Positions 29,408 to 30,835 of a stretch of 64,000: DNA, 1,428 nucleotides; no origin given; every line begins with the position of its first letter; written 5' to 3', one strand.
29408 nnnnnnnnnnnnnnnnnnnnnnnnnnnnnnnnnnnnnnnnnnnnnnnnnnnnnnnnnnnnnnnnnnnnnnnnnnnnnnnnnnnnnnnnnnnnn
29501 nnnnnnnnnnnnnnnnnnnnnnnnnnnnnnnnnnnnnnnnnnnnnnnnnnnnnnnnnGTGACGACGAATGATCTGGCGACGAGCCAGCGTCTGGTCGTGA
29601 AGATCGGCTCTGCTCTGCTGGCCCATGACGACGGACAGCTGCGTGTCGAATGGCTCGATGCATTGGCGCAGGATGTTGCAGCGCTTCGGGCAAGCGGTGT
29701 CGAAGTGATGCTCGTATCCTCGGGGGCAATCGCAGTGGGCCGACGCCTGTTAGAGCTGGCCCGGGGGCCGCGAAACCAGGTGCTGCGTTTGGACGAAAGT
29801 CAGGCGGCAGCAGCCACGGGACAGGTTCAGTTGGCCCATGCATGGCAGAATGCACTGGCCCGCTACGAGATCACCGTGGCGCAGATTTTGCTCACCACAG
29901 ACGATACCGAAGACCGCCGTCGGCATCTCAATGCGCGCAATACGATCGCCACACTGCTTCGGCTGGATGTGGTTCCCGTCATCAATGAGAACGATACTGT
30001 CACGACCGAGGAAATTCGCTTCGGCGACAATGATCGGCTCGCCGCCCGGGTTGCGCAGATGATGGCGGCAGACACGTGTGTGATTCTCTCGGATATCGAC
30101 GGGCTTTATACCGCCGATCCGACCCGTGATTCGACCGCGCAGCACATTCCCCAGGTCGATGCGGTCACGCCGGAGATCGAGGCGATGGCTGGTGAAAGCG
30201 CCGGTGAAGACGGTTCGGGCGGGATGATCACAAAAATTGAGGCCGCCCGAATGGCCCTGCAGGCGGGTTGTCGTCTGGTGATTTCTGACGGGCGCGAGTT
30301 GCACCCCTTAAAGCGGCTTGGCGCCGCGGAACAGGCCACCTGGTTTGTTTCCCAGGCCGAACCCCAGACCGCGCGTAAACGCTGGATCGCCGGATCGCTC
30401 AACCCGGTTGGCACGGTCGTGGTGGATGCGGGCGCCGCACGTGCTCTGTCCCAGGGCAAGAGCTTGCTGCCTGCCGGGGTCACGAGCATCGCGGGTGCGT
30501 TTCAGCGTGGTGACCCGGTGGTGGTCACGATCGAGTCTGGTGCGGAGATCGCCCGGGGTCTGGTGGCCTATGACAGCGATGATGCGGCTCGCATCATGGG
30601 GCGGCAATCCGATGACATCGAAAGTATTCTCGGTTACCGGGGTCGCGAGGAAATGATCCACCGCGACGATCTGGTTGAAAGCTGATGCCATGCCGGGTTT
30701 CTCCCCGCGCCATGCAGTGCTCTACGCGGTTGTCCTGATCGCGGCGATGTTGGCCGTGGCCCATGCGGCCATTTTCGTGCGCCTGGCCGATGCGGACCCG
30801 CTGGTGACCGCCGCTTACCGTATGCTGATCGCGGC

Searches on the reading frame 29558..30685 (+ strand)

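Call 93: search_protein_families(library=pfam, max_evalue=0.001, proteins=[window:29558-30685:+])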
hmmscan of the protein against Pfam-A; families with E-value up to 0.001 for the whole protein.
window:29558-30685:+ (375 aa): 2 families
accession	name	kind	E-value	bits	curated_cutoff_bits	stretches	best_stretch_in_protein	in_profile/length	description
PF00696.33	AA_kinase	-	1.2e-50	172.8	24.9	1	11-242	2-232/234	Amino acid kinase family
PF01472.26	PUA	-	2.2e-21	76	24.8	1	285-358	1-74/74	PUA domain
